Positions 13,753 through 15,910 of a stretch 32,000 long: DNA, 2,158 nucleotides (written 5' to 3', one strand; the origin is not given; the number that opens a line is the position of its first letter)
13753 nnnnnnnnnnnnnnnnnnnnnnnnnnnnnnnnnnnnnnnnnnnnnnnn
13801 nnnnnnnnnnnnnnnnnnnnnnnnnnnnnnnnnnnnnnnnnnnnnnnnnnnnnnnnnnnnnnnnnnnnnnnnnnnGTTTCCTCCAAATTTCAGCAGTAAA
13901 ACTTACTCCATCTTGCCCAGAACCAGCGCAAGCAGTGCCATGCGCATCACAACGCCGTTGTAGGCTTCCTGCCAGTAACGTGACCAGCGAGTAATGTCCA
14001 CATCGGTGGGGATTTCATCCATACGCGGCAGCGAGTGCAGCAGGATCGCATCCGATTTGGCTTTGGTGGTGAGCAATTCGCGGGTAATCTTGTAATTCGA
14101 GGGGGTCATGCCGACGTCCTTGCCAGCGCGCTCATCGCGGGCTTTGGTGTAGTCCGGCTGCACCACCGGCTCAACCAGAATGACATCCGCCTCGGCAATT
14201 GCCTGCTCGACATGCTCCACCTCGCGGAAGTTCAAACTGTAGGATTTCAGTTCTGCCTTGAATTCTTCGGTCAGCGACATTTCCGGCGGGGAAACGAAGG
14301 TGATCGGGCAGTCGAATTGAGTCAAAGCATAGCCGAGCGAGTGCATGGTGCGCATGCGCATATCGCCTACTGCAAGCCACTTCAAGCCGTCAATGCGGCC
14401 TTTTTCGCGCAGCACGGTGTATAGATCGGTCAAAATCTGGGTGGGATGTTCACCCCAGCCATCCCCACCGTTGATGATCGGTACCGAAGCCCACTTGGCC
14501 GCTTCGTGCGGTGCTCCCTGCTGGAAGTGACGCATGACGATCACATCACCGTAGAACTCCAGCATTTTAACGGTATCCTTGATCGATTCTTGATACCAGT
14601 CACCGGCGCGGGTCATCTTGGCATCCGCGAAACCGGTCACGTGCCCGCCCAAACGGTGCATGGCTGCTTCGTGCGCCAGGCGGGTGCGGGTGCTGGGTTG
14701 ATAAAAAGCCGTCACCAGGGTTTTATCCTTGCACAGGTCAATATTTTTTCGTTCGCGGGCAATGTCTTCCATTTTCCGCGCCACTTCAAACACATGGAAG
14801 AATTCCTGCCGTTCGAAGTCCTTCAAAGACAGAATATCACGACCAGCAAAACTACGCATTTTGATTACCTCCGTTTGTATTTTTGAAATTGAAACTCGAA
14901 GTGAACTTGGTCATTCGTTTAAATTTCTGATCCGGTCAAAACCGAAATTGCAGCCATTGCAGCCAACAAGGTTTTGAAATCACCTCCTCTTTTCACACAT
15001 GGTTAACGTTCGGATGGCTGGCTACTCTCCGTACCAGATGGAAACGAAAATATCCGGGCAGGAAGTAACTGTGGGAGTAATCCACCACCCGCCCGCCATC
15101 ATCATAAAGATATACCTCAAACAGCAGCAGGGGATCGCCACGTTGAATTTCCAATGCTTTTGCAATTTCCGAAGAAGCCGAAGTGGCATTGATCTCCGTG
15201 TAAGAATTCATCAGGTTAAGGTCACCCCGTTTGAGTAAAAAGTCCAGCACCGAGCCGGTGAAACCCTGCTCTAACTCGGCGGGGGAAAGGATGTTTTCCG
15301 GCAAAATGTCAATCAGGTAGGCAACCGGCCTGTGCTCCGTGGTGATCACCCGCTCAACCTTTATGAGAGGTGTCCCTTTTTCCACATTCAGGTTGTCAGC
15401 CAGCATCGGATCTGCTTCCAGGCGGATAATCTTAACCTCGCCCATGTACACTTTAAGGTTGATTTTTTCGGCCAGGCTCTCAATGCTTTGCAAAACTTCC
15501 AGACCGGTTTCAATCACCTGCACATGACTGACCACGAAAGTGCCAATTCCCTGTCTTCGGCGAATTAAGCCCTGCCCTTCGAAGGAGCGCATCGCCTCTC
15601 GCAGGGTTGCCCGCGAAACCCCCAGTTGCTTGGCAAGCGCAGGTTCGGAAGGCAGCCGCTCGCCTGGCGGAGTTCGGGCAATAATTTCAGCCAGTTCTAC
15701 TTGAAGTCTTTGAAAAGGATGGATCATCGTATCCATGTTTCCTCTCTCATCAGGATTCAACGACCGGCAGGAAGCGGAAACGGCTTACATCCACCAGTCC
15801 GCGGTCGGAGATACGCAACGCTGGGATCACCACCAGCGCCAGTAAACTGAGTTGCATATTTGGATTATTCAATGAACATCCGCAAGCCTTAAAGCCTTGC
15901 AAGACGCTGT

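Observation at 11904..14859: Two divergent transcarbamylase paralogs in tandem with carbamate kinase, neither keeping its canonical second-substrate motif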

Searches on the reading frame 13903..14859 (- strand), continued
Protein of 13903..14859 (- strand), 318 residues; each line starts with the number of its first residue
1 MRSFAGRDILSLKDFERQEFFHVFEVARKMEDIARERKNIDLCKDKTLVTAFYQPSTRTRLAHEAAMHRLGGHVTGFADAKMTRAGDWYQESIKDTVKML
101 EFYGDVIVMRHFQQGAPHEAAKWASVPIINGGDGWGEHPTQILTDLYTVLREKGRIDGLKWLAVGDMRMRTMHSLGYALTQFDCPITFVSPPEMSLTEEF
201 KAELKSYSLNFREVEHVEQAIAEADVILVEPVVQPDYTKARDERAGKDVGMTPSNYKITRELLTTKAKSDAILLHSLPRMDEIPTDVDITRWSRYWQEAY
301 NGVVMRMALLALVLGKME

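Call 93: search_protein_families(library=ncbifam, proteins=[L017:13113-14441:+, L073:18202-19548:+, L017:8715-9932:+, L009:8732-9973:+, L017:7602-8618:+, L017:18314-19774:+, L017:4462-5832:+, L017:6180-7559:+, L017:11077-12057:+], max_evalue=1e-20)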
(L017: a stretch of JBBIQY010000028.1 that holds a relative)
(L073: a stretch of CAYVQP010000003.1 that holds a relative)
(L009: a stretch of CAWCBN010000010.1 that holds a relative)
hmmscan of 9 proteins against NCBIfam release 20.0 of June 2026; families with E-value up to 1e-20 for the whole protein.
L017:13113-14441:+ (442 aa): 13 families
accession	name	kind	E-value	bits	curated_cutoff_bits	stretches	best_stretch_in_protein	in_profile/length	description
NF005540.0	PRK07203.1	equivalog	6.2e-157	522.8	444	1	1-440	2-442/444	putative aminohydrolase SsnA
TIGR03314.1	Se_ssnA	subfamily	4.7e-151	503.6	455.5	1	1-439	1-440/441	putative selenium metabolism protein SsnA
NF004701.0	PRK06038.1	equivalog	3.8e-64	217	609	1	2-439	7-429/432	N-ethylammeline chlorohydrolase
NF005557.0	PRK07228.1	equivalog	2.5e-55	187.9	522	1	1-439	3-440/445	5'-deoxyadenosine deaminase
NF006252.0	PRK08393.1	equivalog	6.6e-54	183.5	617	1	2-432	4-419/424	N-ethylammeline chlorohydrolase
NF006549.0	PRK09045.1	equivalog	2.1e-52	178.3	540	1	2-435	11-438/444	TRZ/ATZ family hydrolase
NF006055.0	PRK08203.1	equivalog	1.1e-44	152.8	532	1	213-438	229-452/455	8-oxoguanine deaminase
NF004995.0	PRK06380.1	subfamily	8.9e-39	133.6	567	1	2-426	4-413/418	metal-dependent hydrolase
NF012037.0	PRK15493.1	equivalog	9.9e-32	110.3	779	1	4-427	6-424/435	bifunctional S-methyl-5'-thioadenosine deaminase/S-adenosylhomocysteine deaminase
NF006056.0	PRK08204.1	subfamily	1.5e-30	106.4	391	1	1-432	5-436/449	hypothetical protein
NF009059.0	PRK12393.1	equivalog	7.5e-26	90.8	543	1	2-435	8-454/460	amidohydrolase family protein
NF005211.0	PRK06687.1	equivalog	5.9e-22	78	703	1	23-421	24-418/419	TRZ/ATZ family protein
NF006679.0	PRK09228.1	subfamily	6.4e-21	74.6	351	0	18-384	29-394/433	guanine deaminase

L073:18202-19548:+ (448 aa): 13 families
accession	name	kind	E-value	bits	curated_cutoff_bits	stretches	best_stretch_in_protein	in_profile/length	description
NF005540.0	PRK07203.1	equivalog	2e-153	511.2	444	1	3-446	2-442/444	putative aminohydrolase SsnA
TIGR03314.1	Se_ssnA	subfamily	2.7e-148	494.5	455.5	1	3-445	1-440/441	putative selenium metabolism protein SsnA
NF004701.0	PRK06038.1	equivalog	6.1e-54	183.4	609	1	3-443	6-427/432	N-ethylammeline chlorohydrolase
NF006252.0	PRK08393.1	equivalog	1.3e-47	162.8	617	1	1-441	1-422/424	N-ethylammeline chlorohydrolase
NF005557.0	PRK07228.1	equivalog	4.1e-44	151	522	1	2-444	2-439/445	5'-deoxyadenosine deaminase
NF006055.0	PRK08203.1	equivalog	1.1e-43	149.5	532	1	3-442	7-450/455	8-oxoguanine deaminase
NF006549.0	PRK09045.1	equivalog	2.5e-41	141.8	540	1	3-440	10-437/444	TRZ/ATZ family hydrolase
NF004995.0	PRK06380.1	subfamily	3.1e-36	125.3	567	1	1-432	1-413/418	metal-dependent hydrolase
NF012037.0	PRK15493.1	equivalog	7.9e-31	107.3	779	1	6-434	6-425/435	bifunctional S-methyl-5'-thioadenosine deaminase/S-adenosylhomocysteine deaminase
NF009059.0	PRK12393.1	equivalog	6.8e-29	100.9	543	1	4-440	8-453/460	amidohydrolase family protein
NF006056.0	PRK08204.1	subfamily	2.8e-26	92.3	391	1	3-439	5-437/449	hypothetical protein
NF005211.0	PRK06687.1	equivalog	3.8e-25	88.5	703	1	6-418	5-409/419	TRZ/ATZ family protein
NF006681.0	PRK09229.1-2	equivalog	6.5e-21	74.6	362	0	17-428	16-435/451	formimidoylglutamate deiminase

L017:8715-9932:+ (405 aa): 18 families
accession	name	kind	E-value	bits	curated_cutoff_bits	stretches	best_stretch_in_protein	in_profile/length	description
TIGR03526.1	selenium_YgeY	hypoth_equivalog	4.4e-135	450.5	321.5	1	6-401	2-392/395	YgeY family selenium metabolism-linked hydrolase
NF009555.0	PRK13004.1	equivalog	8.3e-124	413.5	321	1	5-403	3-396/399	YgeY family selenium metabolism-linked hydrolase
TIGR01910.1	DapE-ArgE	subfamily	4.3e-46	157.8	217.6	1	52-392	53-371/373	ArgE/DapE family deacylase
NF006399.0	PRK08651.1-2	equivalog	1.4e-34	119.8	381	1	60-394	54-396/405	succinyl-diaminopimelate desuccinylase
NF006400.0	PRK08651.1-3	equivalog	1.7e-34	119.3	374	1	25-402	41-406/410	succinyl-diaminopimelate desuccinylase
NF005710.0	PRK07522.1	subfamily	2.2e-33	116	412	1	72-395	70-381/391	acetylornithine deacetylase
NF006365.0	PRK08588.1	subfamily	4.6e-33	115.1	289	1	17-396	7-374/383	succinyl-diaminopimelate desuccinylase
NF005373.0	PRK06915.1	equivalog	2.9e-31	108.9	428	1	67-397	90-412/422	peptidase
TIGR01892.1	AcOrn-deacetyl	equivalog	5.5e-31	107.9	297.7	1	61-394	47-360/365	acetylornithine deacetylase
NF005306.0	PRK06837.1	subfamily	1.1e-29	103.5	376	1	72-226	98-250/427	ArgE/DapE family deacylase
TIGR01900.1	dapE-gram_pos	equivalog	1.4e-28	99.8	304.2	1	18-395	4-346/351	succinyl-diaminopimelate desuccinylase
NF006402.0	PRK08651.1-5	equivalog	2.3e-27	95.9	369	1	54-393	38-358/369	succinyl-diaminopimelate desuccinylase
NF003367.0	PRK04443.1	equivalog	9.2e-26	91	363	1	15-393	5-336/349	[LysW]-lysine hydrolase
NF009557.0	PRK13009.1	equivalog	3.3e-25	89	284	1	18-396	4-368/377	succinyl-diaminopimelate desuccinylase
NF003474.0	PRK05111.1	equivalog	2.5e-22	79.3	460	1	61-392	62-370/383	acetylornithine deacetylase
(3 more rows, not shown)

L009:8732-9973:+ (413 aa): 15 families
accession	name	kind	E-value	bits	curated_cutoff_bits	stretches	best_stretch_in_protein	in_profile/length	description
TIGR03526.1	selenium_YgeY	hypoth_equivalog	3.3e-131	437.8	321.5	1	9-404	2-392/395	YgeY family selenium metabolism-linked hydrolase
NF009555.0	PRK13004.1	equivalog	1.7e-120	402.6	321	1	7-407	2-397/399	YgeY family selenium metabolism-linked hydrolase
TIGR01910.1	DapE-ArgE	subfamily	1.1e-46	159.8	217.6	1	50-395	38-371/373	ArgE/DapE family deacylase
NF006399.0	PRK08651.1-2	equivalog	1e-35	123.5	381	1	21-397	5-396/405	succinyl-diaminopimelate desuccinylase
NF006400.0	PRK08651.1-3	equivalog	1.5e-35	122.8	374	1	22-406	35-407/410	succinyl-diaminopimelate desuccinylase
NF005373.0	PRK06915.1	equivalog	3.5e-34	118.5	428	1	60-400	77-412/422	peptidase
TIGR01892.1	AcOrn-deacetyl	equivalog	1.2e-32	113.4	297.7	1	65-397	48-360/365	acetylornithine deacetylase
NF005710.0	PRK07522.1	subfamily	3.8e-32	111.9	412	1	72-398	65-381/391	acetylornithine deacetylase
NF006365.0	PRK08588.1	subfamily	1.4e-29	103.6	289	1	24-399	11-374/383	succinyl-diaminopimelate desuccinylase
TIGR01900.1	dapE-gram_pos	equivalog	2.5e-28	99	304.2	1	21-301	4-273/351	succinyl-diaminopimelate desuccinylase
NF006402.0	PRK08651.1-5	equivalog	1.8e-27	96.3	369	1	21-394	4-356/369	succinyl-diaminopimelate desuccinylase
NF009558.0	PRK13013.1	equivalog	1.1e-25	90.2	428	1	10-401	6-419/429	acetylornithine deacetylase/succinyl-diaminopimelate desuccinylase family protein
NF009557.0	PRK13009.1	equivalog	2.7e-25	89.3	284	1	21-399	4-368/377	succinyl-diaminopimelate desuccinylase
NF005306.0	PRK06837.1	subfamily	2.9e-25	89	376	1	75-401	98-417/427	ArgE/DapE family deacylase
NF003367.0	PRK04443.1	equivalog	5.4e-23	81.9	363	0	20-226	7-193/349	[LysW]-lysine hydrolase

L017:7602-8618:+ (338 aa): 10 families
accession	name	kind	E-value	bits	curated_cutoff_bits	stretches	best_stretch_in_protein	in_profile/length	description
TIGR03555.1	F420_mer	equivalog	4.7e-52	177.4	348.7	1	23-318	12-300/325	5,10-methylenetetrahydromethanopterin reductase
NF002619.0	PRK02271.1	equivalog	5.6e-52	177.1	276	1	18-318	9-301/329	5,10-methylenetetrahydromethanopterin reductase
TIGR03841.1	F420_Rv3093c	subfamily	4.3e-36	124.8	213.65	1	22-325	9-297/298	LLM class F420-dependent oxidoreductase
TIGR04024.1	F420_NP1902A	hypoth_equivalog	5.2e-35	120.7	345.4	1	12-312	4-299/330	TIGR04024 family LLM class F420-dependent oxidoreductase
TIGR03559.1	F420_Rv3520c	subfamily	2e-34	119.1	335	1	12-318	2-320/325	LLM class F420-dependent oxidoreductase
TIGR03857.1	F420_MSMEG_2249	hypoth_equivalog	6.7e-34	117.6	218.4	1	23-318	14-317/329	TIGR03857 family LLM class F420-dependent oxidoreductase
TIGR03842.1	F420_CPS_4043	hypoth_equivalog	6.6e-25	87.9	295.45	1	16-327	6-312/329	TIGR03842 family LLM class F420-dependent oxidoreductase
TIGR03564.1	F420_MSMEG_4879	subfamily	7e-25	88.1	234.25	1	28-246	4-217/265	TIGR03564 family F420-dependent LLM class oxidoreductase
TIGR03619.1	F420_Rv2161c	subfamily_domain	1.3e-21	77.4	166.9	1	43-224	41-217/247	TIGR03619 family F420-dependent LLM class oxidoreductase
TIGR03617.1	F420_MSMEG_2256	subfamily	9.5e-21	74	278.15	0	32-313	4-289/318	TIGR03617 family F420-dependent LLM class oxidoreductase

L017:18314-19774:+ (486 aa): 26 families (the best 25 are shown)
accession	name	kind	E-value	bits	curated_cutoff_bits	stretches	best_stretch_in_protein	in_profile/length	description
NF009941.0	PRK13404.1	subfamily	1.9e-149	498.3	647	2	5-339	6-344/478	dihydropyrimidinase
TIGR02033.1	D-hydantoinase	equivalog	6.7e-146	486.8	393.25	2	5-340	1-338/454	dihydropyrimidinase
NF002668.0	PRK02382.1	equivalog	5.7e-78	262.6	452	2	17-327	10-307/436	dihydroorotase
TIGR03178.1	allantoinase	equivalog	2.2e-75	254.2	357.85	1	5-325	2-317/441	allantoinase AllB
NF006559.0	PRK09060.1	equivalog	1.8e-74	250.6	482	2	3-325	5-315/444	dihydroorotase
NF005751.0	PRK07575.1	equivalog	1e-72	245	529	1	2-465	2-423/440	dihydroorotase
NF058539.1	ergo_uti2_ErtD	equivalog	9.7e-71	239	650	1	7-325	5-319/449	hydantoin-5-propionate amidohydrolase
NF004839.0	PRK06189.1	equivalog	2.6e-68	230.7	631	1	4-326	4-323/451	allantoinase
TIGR00857.1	pyrC_multi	subfamily_domain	7.4e-68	229.4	279.05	1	20-326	5-303/412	dihydroorotase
NF058538.1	ergo_util_ErtD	equivalog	1e-59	202.6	600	1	7-325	4-320/446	hydantoin-5-propionate amidohydrolase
NF005960.0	PRK08044.1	equivalog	6.3e-55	186.7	688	1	1-324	1-324/453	allantoinase AllB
NF006837.0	PRK09357.1-2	equivalog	4.4e-51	173.8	575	1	6-327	4-317/428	dihydroorotase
NF006688.0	PRK09236.1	equivalog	6.5e-50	170.2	535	1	3-327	2-321/444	dihydroorotase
NF006841.0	PRK09357.2-2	equivalog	2.5e-49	168.1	640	1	14-325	11-310/421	dihydroorotase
NF006836.0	PRK09357.1-1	equivalog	1.2e-45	156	538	1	13-327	9-317/432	dihydroorotase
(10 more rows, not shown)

L017:4462-5832:+ (456 aa): 17 families
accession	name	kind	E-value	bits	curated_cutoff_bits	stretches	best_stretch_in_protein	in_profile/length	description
NF006050.0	PRK08197.1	equivalog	9.4e-80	268.3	303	1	33-424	10-386/406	threonine synthase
TIGR00260.1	thrC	equivalog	1.9e-58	198.3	167.1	1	86-423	2-339/340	threonine synthase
NF004170.0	PRK05638.1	equivalog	4.6e-58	196.8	421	1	33-423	3-359/442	threonine synthase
NF004996.0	PRK06381.1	equivalog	2.3e-46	158.3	266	1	106-418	12-317/319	threonine synthase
NF006205.0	PRK08329.1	equivalog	1.8e-44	152.2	358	1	124-421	71-345/347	threonine synthase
NF005035.0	PRK06450.1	equivalog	7.1e-43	146.7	301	1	125-421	65-336/338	threonine synthase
NF006094.0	PRK08246.1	subfamily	2.8e-31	109.1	331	1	110-418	24-302/310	serine/threonine dehydratase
TIGR01127.1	ilvA_1Cterm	equivalog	3.7e-29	101.9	378.75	1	110-417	1-283/380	threonine ammonia-lyase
NF006390.0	PRK08639.1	equivalog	1.1e-28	100.4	421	1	109-423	25-317/418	threonine ammonia-lyase IlvA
NF005292.0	PRK06815.1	equivalog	2.1e-26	92.7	371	1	109-420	21-308/320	threonine/serine dehydratase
TIGR03844.1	cysteate_syn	equivalog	5.4e-25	88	324.9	1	79-428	38-388/398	cysteate synthase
TIGR01124.1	ilvA_2Cterm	equivalog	6.2e-23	81.1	411.3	1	106-417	14-303/499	threonine ammonia-lyase, biosynthetic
NF006674.0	PRK09224.1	subfamily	7.4e-23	81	577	1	107-417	23-311/508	threonine ammonia-lyase IlvA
NF009130.0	PRK12483.1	subfamily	1e-22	80.5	801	1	108-414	36-320/521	threonine ammonia-lyase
NF005680.0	PRK07476.1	equivalog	3.2e-22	78.9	413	1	109-421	23-312/326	hydroxyectoine utilization dehydratase EutB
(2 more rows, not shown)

L017:6180-7559:+ (459 aa): 5 families
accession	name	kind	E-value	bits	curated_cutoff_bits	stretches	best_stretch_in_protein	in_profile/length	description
TIGR01136.1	cysKM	subfamily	2.1e-30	106.2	344.15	1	77-370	31-296/299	cysteine synthase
TIGR01139.1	cysK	equivalog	1.2e-29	103.6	350.95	1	77-370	31-295/298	cysteine synthase A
NF007989.0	PRK10717.1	equivalog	1.1e-24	87.1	387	1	83-371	45-316/334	cysteine synthase A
NF008735.0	PRK11761.1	equivalog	9.5e-23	80.9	413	1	76-369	36-290/296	cysteine synthase CysM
TIGR01137.1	cysta_beta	equivalog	7.9e-22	77.5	510.25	0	91-369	50-307/457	cystathionine beta-synthase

L017:11077-12057:+ (326 aa): 14 families
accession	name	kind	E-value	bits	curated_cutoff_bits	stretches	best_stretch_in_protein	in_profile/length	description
NF001986.0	PRK00779.1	subfamily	1.2e-73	248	306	1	5-325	3-304/307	ornithine carbamoyltransferase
TIGR00658.1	orni_carb_tr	equivalog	8e-71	238.7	280.85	1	8-325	1-303/304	ornithine carbamoyltransferase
NF003384.0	PRK04523.1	equivalog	5.5e-70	236.1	288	1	11-324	7-332/336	N-acetylornithine carbamoyltransferase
TIGR04384.1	putr_carbamoyl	exception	1.3e-57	195.5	500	1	10-323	2-305/330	putrescine carbamoyltransferase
NF005538.0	PRK07200.1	equivalog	5.8e-53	180.3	453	1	4-313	18-364/396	knotted carbamoyltransferase YgeW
TIGR03316.1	ygeW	equivalog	1e-50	172.8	500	1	9-314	20-362/391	knotted carbamoyltransferase YgeW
NF003286.0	PRK04284.1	subfamily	1.2e-49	169.2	515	1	3-292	2-280/332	ornithine carbamoyltransferase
NF011380.0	PRK14805.1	equivalog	1.8e-47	161.8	421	1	9-323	3-298/302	ornithine carbamoyltransferase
NF002032.1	PRK00856.1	equivalog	1.6e-38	132.6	263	1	9-324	2-296/297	aspartate carbamoyltransferase catalytic subunit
NF009213.0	PRK12562.1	subfamily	9.5e-38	130.4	559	1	10-325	9-332/334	ornithine carbamoyltransferase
NF002470.0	PRK01713.1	equivalog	2.2e-36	126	545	1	2-294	2-283/334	ornithine carbamoyltransferase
TIGR00670.1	asp_carb_tr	equivalog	1.9e-35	122.5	236.95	1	9-325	2-303/304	aspartate carbamoyltransferase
NF011379.0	PRK14804.1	equivalog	2.3e-29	102.5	373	1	9-321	8-305/311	ornithine carbamoyltransferase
NF008853.0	PRK11891.1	equivalog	8e-22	77.4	560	1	15-323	96-396/430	aspartate carbamoyltransferase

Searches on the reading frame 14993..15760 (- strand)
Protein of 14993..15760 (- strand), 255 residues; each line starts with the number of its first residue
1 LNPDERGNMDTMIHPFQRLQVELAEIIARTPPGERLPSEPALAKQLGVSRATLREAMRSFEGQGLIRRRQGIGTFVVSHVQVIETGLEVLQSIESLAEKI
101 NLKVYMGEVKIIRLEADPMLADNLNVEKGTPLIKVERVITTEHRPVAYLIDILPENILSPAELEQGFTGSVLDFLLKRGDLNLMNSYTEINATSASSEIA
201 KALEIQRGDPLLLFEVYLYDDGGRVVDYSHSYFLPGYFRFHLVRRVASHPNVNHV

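Call 4: search_protein_families(library=ncbifam, proteins=[window:14993-15760:-], max_evalue=0.00001)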
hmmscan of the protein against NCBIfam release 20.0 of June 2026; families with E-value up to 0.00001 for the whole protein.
window:14993-15760:- (255 aa): 22 families
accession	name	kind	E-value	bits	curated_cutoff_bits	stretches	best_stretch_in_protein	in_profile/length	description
TIGR02325.1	C_P_lyase_phnF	equivalog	7.2e-25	87.9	156.8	1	25-234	20-228/238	phosphonate metabolism transcriptional regulator PhnF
NF041547.1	GntR_LSA1692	equivalog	1.1e-22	80.8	275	1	33-241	22-227/233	GntR family transcriptional regulator, LSA1692 subfamily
NF052441.1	TransRegRv0792c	equivalog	1.1e-22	80.5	400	1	25-242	28-244/260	Rv0792c family HTH-type transcriptional regulator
TIGR02018.2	his_ut_repres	equivalog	1.5e-22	80.1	220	1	30-215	17-198/226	histidine utilization transcriptional repressor HutC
TIGR03337.1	phnR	equivalog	2.5e-20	73.2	296.75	1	31-233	20-219/231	phosphonate utilization transcriptional regulator PhnR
TIGR02404.1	trehalos_R_Bsub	equivalog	3.1e-19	69.5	211.95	1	22-245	8-232/233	trehalose operon repressor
NF007292.0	PRK09764.1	equivalog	2.3e-16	59.7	281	1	31-245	24-235/240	GntR family transcriptional regulator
NF007486.0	PRK10079.1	equivalog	1.7e-15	57.4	363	1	27-231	26-228/241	phosphonate metabolism transcriptional regulator PhnF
NF008491.0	PRK11402.1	subfamily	5.7e-14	52.2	269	1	31-230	30-226/243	GntR family transcriptional regulator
NF011575.0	PRK14999.1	equivalog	3.1e-13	49.6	424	1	31-236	31-230/241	histidine utilization repressor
NF007001.0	PRK09464.1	equivalog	3.4e-13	49.8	330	1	30-80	28-78/254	pyruvate dehydrogenase complex transcriptional repressor PdhR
NF007741.0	PRK10421.1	equivalog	5e-12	45.8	311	1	31-82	26-77/262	transcriptional regulator LldR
NF007588.0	PRK10225.1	equivalog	3.1e-10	39.8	442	1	14-81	9-78/257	Uxu operon transcriptional regulator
NF052290.2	MocR_like_YczR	exception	2.4e-09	36.4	487.4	1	28-81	35-88/458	MocR-like transcription factor YczR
TIGR03338.1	phnR_burk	equivalog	2.3e-08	33.9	271.5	1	21-95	20-91/212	phosphonate utilization associated transcriptional regulator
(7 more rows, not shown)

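Call 5: search_protein_families(library=pfam, proteins=[window:14993-15760:-], max_evalue=0.00001)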
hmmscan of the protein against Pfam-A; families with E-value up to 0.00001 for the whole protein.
window:14993-15760:- (255 aa): 2 families
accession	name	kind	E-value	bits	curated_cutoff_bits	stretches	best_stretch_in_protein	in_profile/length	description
PF07702.18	UTRA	-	8e-26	91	23.8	1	113-236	15-138/141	UTRA domain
PF00392.27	GntR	-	1.1e-15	57.4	27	1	29-76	17-64/64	Bacterial regulatory proteins, gntR family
